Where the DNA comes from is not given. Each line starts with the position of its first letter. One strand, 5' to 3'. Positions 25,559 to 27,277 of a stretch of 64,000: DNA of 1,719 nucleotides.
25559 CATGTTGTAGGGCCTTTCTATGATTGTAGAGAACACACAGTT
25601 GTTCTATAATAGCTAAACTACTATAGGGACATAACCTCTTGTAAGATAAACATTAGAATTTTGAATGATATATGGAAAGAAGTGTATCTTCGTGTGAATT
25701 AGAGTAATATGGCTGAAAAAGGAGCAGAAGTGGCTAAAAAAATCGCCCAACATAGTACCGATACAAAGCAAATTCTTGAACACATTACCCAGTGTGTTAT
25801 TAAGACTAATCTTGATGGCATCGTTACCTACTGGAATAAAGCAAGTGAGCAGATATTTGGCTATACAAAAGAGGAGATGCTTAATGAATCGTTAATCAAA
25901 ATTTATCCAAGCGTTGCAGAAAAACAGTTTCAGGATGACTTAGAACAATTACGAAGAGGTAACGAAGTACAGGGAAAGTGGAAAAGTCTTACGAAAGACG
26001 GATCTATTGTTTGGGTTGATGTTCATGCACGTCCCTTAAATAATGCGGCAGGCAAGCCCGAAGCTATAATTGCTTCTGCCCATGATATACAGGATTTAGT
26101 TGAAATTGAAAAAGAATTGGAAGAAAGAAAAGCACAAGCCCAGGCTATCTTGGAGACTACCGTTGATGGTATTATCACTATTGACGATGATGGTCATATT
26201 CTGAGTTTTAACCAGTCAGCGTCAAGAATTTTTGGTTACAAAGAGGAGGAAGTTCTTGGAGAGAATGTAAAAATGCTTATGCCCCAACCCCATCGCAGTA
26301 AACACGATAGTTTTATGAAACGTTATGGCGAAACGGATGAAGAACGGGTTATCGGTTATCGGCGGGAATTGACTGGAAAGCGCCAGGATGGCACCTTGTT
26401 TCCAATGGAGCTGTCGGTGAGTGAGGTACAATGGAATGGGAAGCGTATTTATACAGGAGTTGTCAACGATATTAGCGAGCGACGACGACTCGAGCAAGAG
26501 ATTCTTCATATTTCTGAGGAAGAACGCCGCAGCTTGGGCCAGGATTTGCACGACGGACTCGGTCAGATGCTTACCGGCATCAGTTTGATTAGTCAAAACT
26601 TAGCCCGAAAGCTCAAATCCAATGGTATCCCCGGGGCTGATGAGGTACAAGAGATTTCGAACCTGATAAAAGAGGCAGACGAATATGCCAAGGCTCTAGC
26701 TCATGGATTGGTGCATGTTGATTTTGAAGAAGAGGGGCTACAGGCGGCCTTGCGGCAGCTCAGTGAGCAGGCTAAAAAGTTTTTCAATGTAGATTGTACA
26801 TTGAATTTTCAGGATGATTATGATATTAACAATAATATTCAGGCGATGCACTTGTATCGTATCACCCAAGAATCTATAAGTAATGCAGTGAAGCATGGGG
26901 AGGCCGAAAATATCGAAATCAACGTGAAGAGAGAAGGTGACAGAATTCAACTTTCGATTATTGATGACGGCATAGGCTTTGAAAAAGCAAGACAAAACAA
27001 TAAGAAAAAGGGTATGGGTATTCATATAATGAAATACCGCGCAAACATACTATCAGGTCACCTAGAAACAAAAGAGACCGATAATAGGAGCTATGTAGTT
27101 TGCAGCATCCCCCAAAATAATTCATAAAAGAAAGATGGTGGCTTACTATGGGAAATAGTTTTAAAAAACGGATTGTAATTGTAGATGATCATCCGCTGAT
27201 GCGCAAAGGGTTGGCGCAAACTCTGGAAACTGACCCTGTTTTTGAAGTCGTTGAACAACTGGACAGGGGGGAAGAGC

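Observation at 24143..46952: A 19-bp 7-5-7 palindrome recurs in seven intergenic regions and outlines a probable O2-responsive regulon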

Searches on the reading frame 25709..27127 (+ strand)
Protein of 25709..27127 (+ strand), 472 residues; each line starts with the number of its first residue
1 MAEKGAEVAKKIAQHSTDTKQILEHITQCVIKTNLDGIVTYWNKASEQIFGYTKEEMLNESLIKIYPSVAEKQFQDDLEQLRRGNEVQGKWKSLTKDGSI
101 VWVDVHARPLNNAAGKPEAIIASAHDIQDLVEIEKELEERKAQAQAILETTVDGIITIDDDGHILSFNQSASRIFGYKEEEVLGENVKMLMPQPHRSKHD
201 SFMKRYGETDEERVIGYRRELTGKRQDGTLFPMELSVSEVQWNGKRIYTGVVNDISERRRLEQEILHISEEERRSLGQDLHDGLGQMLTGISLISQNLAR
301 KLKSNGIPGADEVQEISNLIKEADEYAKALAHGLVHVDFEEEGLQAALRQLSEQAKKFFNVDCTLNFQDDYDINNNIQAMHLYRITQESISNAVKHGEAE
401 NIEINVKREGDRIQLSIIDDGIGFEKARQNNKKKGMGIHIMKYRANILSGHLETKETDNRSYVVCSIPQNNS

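Call 8: search_protein_families(library=pfam, proteins=[window:25709-27127:+])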
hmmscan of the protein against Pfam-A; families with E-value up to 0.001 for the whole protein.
window:25709-27127:+ (472 aa): 10 families
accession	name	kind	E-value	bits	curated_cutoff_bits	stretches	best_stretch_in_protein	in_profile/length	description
PF00989.32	PAS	-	2.7e-39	134.1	22.6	2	145-255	4-113/113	PAS fold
PF13426.13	PAS_9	-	8.3e-34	116.4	27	2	153-257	2-103/103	PAS domain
PF08448.16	PAS_4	-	8.6e-27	94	23.1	2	23-131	1-109/110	PAS fold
PF08447.18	PAS_3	-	7e-17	61.9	25.6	1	40-122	2-87/89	PAS fold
PF13188.13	PAS_8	-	3.8e-13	49.3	21.8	1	145-199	4-55/65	PAS domain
PF02518.31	HATPase_c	-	4e-11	43.8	26.4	1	379-468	3-108/111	Histidine kinase-, DNA gyrase B-, and HSP90-like ATPase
PF24820.1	Diguanyl_cycl_sensor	-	5.1e-11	42.9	28.1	1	149-242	3-98/109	Diguanylate cyclase-like sensor domain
PF07730.19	HisKA_3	-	1.1e-08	35.9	24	1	272-335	1-64/68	Histidine kinase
PF13581.12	HATPase_c_2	-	8e-06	26.3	27.4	1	386-442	36-106/127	Histidine kinase-like ATPase domain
PF13596.12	PAS_10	-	2.1e-05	25.6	22.1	0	38-127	20-105/106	PAS domain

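Call 13: find_related_loci(query=window:25709-27127:+, collection=genome_contigs, flank=10000)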
Query window:25709-27127:+ (472 aa) in genome_contigs; peptide patterns used: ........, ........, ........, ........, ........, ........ (x = any residue, [..] = any of these).
284 stretches matched a pattern; 206 encode a relative of the query (tblastn E <= 1e-3); the best 80 are kept; 80 distinct loci.
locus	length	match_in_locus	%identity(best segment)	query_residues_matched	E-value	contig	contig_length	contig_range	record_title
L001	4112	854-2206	65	21-468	0e+0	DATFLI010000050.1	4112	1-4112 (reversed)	MAG TPA_asm: Balneolaceae bacterium isolate SMAG_U9194 k141_172294, whole genome shotgun sequence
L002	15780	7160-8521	34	22-472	5e-88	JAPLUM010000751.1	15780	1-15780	MAG: Verrucomicrobia bacterium isolate LacPavin_0920_WC57_MAG_55_7 LacPavin_0920_WC57_scaffold_449085, whole genome shot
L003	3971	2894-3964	32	23-469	2e-45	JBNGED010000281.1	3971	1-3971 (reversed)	MAG: Sediminispirochaetaceae bacterium isolate E05-066 bin51.fa-281, whole genome shotgun sequence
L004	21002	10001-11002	33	135-456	1e-45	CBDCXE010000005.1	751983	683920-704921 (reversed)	MAG: Nitrospinota bacterium isolate 1a5c112f-530b-4853-b9c3-525a2f2da88a genome assembly, contig: contig_5, whole genome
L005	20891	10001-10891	32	136-430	2e-39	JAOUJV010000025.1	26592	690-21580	MAG: Gammaproteobacteria bacterium isolate 8_1_Jan_SF_Bin19 8_1_Jan_SF_Bin19_scaffold_702_c1, whole genome shotgun seque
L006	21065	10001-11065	28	10-453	3e-38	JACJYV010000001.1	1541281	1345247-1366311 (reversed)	MAG: Bacteroidia bacterium isolate HK-STAS-BACT-47 HK-STAS-BACT-47_1, whole genome shotgun sequence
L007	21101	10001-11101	30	145-450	4e-38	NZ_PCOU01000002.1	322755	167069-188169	Chryseobacterium sp. MYb7 MYb7_2, whole genome shotgun sequence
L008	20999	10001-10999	31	145-430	1e-37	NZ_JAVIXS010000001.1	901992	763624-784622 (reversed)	Chryseobacterium metallicongregator strain ES2 Contig1, whole genome shotgun sequence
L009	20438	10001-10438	48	145-291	8e-38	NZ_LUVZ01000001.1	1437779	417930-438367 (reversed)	Chryseobacterium cucumeris strain GSE06 scaffold_1, whole genome shotgun sequence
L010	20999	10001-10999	31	145-430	1e-37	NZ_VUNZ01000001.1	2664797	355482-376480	Chryseobacterium sediminis strain IMT-174 Chryseobacteium.sediminis-2_scaffold1, whole genome shotgun sequence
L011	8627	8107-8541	47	145-282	2e-37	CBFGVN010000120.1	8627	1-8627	MAG TPA_asm: uncultured Chryseobacterium sp. isolate SRR28857638_concoct_47 genome assembly, contig: ERZ27320649.2239, w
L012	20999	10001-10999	31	145-430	1e-37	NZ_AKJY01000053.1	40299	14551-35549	Chryseobacterium populi strain CF314 PMI13_contig_60, whole genome shotgun sequence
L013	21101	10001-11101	29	145-450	2e-36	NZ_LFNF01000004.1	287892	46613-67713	Chryseobacterium sp. BLS98 contig04, whole genome shotgun sequence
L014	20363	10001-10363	50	145-265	6e-36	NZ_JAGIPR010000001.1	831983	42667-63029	Chryseobacterium jejuense strain CC143 Ga0451200_01, whole genome shotgun sequence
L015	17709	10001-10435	46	145-282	1e-35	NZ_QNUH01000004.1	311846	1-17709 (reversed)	Chryseobacterium elymi strain KCTC 22547 CONTIG_04, whole genome shotgun sequence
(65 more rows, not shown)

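Call 20: find_related_loci(query=window:25709-27127:+, collection=metagenome_contigs, flank=10000)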
Query window:25709-27127:+ (472 aa) in metagenome_contigs; peptide patterns used: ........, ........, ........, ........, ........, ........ (x = any residue, [..] = any of these).
378 stretches matched a pattern; 190 encode a relative of the query (tblastn E <= 1e-3); the best 80 are kept; 80 distinct loci.
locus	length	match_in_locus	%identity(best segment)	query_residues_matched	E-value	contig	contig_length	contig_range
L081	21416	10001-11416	99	1-472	0e+0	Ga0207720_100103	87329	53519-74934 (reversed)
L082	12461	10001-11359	61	3-471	0e+0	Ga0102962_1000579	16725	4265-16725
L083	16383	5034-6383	34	22-468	1e-90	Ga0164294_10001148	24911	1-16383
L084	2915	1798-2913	34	19-399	9e-67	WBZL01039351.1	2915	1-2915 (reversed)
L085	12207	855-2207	65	21-468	0e+0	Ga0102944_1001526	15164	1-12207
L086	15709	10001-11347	30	22-471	6e-53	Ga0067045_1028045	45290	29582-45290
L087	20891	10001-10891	32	136-430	2e-39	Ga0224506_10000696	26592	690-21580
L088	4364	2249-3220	31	6-429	4e-38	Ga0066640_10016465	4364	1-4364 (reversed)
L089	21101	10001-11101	29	145-450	7e-37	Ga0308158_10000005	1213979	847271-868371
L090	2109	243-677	47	145-282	3e-37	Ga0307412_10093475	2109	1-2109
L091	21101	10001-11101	29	145-450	6e-37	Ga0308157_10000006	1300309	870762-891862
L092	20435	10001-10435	46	145-282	4e-36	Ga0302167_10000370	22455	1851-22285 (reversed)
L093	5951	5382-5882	44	11-305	2e-35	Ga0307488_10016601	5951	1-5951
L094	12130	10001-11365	26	7-450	1e-32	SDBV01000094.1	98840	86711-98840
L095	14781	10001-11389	26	20-468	2e-32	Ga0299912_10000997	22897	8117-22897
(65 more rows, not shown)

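Call 25: search_protein_families(library=pfam, proteins=[L082:5679-6434:+, L082:6594-7088:-, L082:7117-7773:-, L082:8016-8495:+, L082:8511-9389:+, L085:3172-3624:+, L085:3700-4446:+, L085:4460-6868:+, L085:6893-8299:+, L085:8296-8694:+])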
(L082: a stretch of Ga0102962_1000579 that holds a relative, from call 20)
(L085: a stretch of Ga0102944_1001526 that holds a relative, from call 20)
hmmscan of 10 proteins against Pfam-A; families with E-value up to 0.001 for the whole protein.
L082:5679-6434:+ (251 aa): 1 family
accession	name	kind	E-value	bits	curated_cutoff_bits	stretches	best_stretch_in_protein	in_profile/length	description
PF13646.12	HEAT_2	-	0.00075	20.2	27.7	0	85-127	26-69/88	HEAT repeats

L082:6594-7088:- (164 aa): 1 family
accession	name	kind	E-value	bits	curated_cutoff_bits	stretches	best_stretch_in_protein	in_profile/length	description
PF04981.18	NMD3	-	2.9e-06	27.4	24.9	0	61-150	131-219/243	NMD3 family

L082:7117-7773:- (218 aa): 0 families

L082:8016-8495:+ (159 aa): 1 family
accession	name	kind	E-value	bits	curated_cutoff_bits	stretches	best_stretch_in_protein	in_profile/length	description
PF13779.11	DUF4175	-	0.00059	18.4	27.3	1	23-155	593-722/825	Domain of unknown function (DUF4175)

L082:8511-9389:+ (292 aa): 1 family
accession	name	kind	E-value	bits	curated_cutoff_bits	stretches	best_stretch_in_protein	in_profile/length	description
PF13557.12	Phenol_MetA_deg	-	7e-11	43.1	22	1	111-286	63-237/242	Putative MetA-pathway of phenol degradation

L085:3172-3624:+ (150 aa): 2 families
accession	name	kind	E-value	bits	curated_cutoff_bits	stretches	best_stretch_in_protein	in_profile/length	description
PF00011.27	HSP20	-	1.1e-26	93.3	20.8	1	50-149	1-101/102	Hsp20/alpha crystallin family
PF17886.7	ArsA_HSP20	-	1.7e-10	40.8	22.5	1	55-135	1-62/63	HSP20-like domain found in ArsA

L085:3700-4446:+ (248 aa): 3 families
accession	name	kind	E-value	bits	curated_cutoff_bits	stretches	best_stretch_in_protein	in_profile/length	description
PF13561.12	adh_short_C2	-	3.4e-69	233.4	27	1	10-245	1-235/236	Enoyl-(Acyl carrier protein) reductase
PF00106.31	adh_short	-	2e-53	181.3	26.6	1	4-191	1-189/195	short chain dehydrogenase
PF08659.16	KR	-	1.2e-10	42.1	22.6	1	6-156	3-154/180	KR domain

L085:4460-6868:+ (802 aa): 3 families
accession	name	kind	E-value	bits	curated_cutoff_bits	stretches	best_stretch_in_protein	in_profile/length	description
PF01326.24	PPDK_N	-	7.5e-113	377.6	27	1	23-345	3-316/328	Pyruvate phosphate dikinase, AMP/ATP-binding domain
PF02896.24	PEP-utilizers_C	-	7.5e-62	209.6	22.8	1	483-793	17-291/293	PEP-utilising enzyme, PEP-binding domain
PF00391.29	PEP-utilizers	-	4.9e-27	93.8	23.1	1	390-459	3-72/72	PEP-utilising enzyme, mobile domain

L085:6893-8299:+ (468 aa): 3 families
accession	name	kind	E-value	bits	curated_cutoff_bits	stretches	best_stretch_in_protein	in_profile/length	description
PF00006.31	ATP-synt_ab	-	2.7e-69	233.5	29.5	1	139-352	1-213/213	ATP synthase alpha/beta family, nucleotide-binding domain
PF22919.1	ATP-synt_VA_C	-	1.6e-13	51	24.7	1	356-435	4-85/101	C-terminal domain of V and A type ATP synthase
PF02874.29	ATP-synt_ab_N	-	1.8e-09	38.4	20.9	1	14-82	1-69/69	ATP synthase alpha/beta family, beta-barrel domain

L085:8296-8694:+ (132 aa): 1 family
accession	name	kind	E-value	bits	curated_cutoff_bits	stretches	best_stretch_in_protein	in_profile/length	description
PF02823.21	ATP-synt_DE_N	-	1.1e-17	64.2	27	1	6-84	1-80/80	ATP synthase, Delta/Epsilon chain, beta-sandwich domain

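Call 27: search_solved_structures(query=window:25709-27127:+, show_alignments=3)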
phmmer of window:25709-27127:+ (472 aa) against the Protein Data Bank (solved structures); distinct sequences matched with E-value up to 0.001: 60.
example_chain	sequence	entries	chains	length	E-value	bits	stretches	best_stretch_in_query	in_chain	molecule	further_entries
8js5_A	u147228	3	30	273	8.8e-35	123.9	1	95-267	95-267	Sensor protein FixL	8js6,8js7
1d06_A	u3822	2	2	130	1.2e-32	116.9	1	130-255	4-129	nitrogen fixation regulatory protein fixL | FIXL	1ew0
1dp6_A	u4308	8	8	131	1.5e-31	113.2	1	140-264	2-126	FIXL PROTEIN | SENSOR PROTEIN FIXL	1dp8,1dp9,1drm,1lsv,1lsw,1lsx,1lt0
1y28_A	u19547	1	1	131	1e-30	110.5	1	140-264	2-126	Sensor protein fixL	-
2cmn_A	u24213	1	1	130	1.2e-30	110.2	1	141-264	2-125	SENSOR PROTEIN FIXL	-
1xj4_A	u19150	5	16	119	1.2e-29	106.9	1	152-263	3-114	Sensor protein fixL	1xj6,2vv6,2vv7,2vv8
1xj2_A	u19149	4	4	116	3.3e-29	105.5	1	153-263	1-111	Sensor protein fixL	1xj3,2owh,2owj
9cdr_A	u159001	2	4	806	1.5e-16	63.8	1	148-259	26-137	Oxygen sensor protein DosP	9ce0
9cmf_A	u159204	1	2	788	1.9e-16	63.4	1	148-259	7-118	Oxygen sensor protein DosP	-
1v9y_A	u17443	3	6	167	5.2e-16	62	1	147-259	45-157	Heme pas sensor protein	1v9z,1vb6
9bgv_A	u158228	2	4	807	1.1e-15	61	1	148-259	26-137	Oxygen sensor protein DosP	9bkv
9clo_A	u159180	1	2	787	1.3e-15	60.7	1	148-259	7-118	Oxygen sensor protein DosP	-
1s66_L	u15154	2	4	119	1.7e-15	60.3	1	148-256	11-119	Hypothetical protein yddU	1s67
3ehf_A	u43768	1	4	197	3.7e-12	49.3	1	270-471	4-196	Sensor kinase (YocF protein)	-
3gig_A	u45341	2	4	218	3.9e-12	49.2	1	268-471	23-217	Sensor histidine kinase desK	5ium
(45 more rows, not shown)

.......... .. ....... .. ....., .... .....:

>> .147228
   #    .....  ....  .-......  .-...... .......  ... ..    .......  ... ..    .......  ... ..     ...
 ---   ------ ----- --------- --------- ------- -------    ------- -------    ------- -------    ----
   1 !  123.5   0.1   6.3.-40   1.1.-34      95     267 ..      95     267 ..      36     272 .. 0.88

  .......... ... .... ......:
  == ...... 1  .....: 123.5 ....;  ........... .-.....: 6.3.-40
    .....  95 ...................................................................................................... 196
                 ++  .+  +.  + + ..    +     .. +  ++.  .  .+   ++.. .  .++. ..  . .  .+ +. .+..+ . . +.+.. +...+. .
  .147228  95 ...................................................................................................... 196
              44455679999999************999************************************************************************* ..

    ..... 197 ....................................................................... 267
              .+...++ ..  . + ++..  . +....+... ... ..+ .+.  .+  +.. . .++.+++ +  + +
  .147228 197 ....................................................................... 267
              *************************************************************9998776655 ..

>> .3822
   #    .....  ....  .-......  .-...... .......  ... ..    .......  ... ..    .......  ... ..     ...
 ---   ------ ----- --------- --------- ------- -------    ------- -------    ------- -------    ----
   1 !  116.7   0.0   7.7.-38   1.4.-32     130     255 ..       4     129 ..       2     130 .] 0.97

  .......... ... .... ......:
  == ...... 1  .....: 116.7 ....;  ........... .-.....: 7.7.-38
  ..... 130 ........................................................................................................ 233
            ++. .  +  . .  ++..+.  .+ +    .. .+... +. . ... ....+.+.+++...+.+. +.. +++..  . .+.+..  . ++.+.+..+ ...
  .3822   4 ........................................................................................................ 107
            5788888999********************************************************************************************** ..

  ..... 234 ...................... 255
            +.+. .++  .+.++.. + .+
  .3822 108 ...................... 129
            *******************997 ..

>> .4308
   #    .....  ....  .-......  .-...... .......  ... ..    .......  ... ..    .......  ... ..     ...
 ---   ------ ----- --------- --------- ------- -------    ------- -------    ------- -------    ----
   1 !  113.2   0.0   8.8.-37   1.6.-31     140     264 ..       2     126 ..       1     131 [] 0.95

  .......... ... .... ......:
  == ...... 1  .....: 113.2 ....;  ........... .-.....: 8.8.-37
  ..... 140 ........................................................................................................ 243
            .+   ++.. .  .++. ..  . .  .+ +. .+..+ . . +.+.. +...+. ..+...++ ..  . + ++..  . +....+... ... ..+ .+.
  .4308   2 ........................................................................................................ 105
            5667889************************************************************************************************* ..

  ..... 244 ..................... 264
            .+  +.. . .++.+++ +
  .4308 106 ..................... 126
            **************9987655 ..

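Call 33: find_homologous_proteins(query=window:25709-27127:+, max_evalue=1e-40)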
Query window:25709-27127:+ (472 aa): 2201 proteins with E <= 1e-40 among 8000 candidates; the best 120 are listed.
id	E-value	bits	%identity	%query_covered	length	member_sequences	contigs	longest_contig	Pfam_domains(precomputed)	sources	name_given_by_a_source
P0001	0.0e+0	1042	100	100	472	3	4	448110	PF08447.19,PF13426.14,PF13188.14,PF24820.2,PF13581.13,PF07730.20,PF08448.17,PF02518.32,PF00989.32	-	-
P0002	5.2e-257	871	83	99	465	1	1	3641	PF13596.13,PF08447.19,PF13426.14,PF13188.14,PF24820.2,PF13581.13,PF07730.20,PF08448.17,PF02518.32,PF00989.32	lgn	-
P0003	8.4e-247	837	80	98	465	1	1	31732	PF08447.19,PF13426.14,PF13188.14,PF24820.2,PF07730.20,PF08448.17,PF02518.32,PF00989.32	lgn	-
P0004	1.3e-243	827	78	99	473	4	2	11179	PF13596.13,PF08447.19,PF13426.14,PF13188.14,PF24820.2,PF13581.13,PF07730.20,PF08448.17,PF02518.32,PF00989.32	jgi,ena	-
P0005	1.2e-227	774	75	99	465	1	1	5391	PF13596.13,PF08447.19,PF13426.14,PF13188.14,PF12860.14,PF24820.2,PF13581.13,PF07730.20,PF08448.17,PF02518.32,PF00989.32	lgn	-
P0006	2.2e-210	717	69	96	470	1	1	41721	PF13596.13,PF08447.19,PF13426.14,PF13188.14,PF24820.2,PF13581.13,PF07730.20,PF08448.17,PF02518.32,PF00989.32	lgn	-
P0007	1.5e-209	715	69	98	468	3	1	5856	PF13596.13,PF08447.19,PF13426.14,PF13188.14,PF24820.2,PF13581.13,PF07730.20,PF08448.17,PF02518.32,PF00989.32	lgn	-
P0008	2.0e-209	714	69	98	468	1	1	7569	PF13596.13,PF08447.19,PF13426.14,PF13188.14,PF12860.14,PF24820.2,PF13581.13,PF07730.20,PF08448.17,PF02518.32,PF00989.32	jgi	jgi:PAS domain S-box-containing protein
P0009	8.2e-208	709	71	96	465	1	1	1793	PF08447.19,PF13426.14,PF13188.14,PF24820.2,PF13581.13,PF07730.20,PF08448.17,PF02518.32,PF00989.32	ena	-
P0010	1.1e-207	709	70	96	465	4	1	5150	PF13596.13,PF08447.19,PF13426.14,PF13188.14,PF24820.2,PF13581.13,PF07730.20,PF08448.17,PF02518.32,PF00989.32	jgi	-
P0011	5.3e-206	703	70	98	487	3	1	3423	PF13596.13,PF08447.19,PF13426.14,PF13188.14,PF12860.14,PF24820.2,PF13581.13,PF07730.20,PF08448.17,PF02518.32,PF00989.32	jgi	jgi:PAS domain S-box-containing protein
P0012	8.5e-205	699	68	96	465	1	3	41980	PF08447.19,PF13426.14,PF13188.14,PF24820.2,PF13581.13,PF07730.20,PF08448.17,PF02518.32,PF00989.32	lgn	-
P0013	2.1e-204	698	70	95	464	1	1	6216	PF13596.13,PF08447.19,PF13426.14,PF13188.14,PF12860.14,PF24820.2,PF13581.13,PF07730.20,PF08448.17,PF02518.32,PF00989.32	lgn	-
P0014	5.0e-204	697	68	98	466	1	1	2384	PF08447.19,PF13426.14,PF13188.14,PF12860.14,PF24820.2,PF13581.13,PF07730.20,PF08448.17,PF02518.32,PF00989.32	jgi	jgi:PAS domain S-box-containing protein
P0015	1.3e-203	695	67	97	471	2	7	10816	PF13596.13,PF08447.19,PF13426.14,PF13188.14,PF12860.14,PF24820.2,PF13581.13,PF07730.20,PF08448.17,PF02518.32,PF00989.32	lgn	-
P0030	1.1e-187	643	64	97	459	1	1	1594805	PF08447.19,PF13426.14,PF13188.14,PF13581.13,PF07730.20,PF08448.17,PF02518.32,PF00989.32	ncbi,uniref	ncbi:PAS domain S-box protein [Fodinibius sp. Rm-B-1B1-1]|uniref:PAS domain-containing sensor histid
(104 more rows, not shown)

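Call 34: find_encoding_contigs(protein=P0003, flank=10000, max_places=1)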
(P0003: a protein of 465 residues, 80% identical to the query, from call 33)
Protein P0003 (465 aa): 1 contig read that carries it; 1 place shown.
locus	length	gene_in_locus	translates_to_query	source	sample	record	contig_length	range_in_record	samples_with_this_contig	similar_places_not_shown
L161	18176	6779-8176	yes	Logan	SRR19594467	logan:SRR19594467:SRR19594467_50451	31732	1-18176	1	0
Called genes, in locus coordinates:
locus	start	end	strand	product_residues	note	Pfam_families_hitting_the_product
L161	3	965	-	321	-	?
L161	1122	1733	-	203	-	PF05036:SPOR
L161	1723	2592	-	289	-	PF00171:Aldedh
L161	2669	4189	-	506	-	PF00171:Aldedh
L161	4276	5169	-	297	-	PF01791:DeoC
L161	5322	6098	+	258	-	-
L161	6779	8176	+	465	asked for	PF00989:PAS, PF08448:PAS_4, PF13426:PAS_9, PF08447:PAS_3, PF00989:PAS, PF13426:PAS_9, PF07730:HisKA_3, PF02518:HATPase_c, +3 more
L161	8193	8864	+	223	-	PF00072:Response_reg, PF08281:Sigma70_r4_2, PF00196:GerE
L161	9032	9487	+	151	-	PF00011:HSP20, PF27746:Small_heat_shock_put (weak), PF17886:ArsA_HSP20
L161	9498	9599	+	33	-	-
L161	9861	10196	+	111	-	PF17269:DUF5335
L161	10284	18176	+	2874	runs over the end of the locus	PF10091:Glycoamylase, PF06165:GH94_b-supersand, PF17167:Glyco_hydro_94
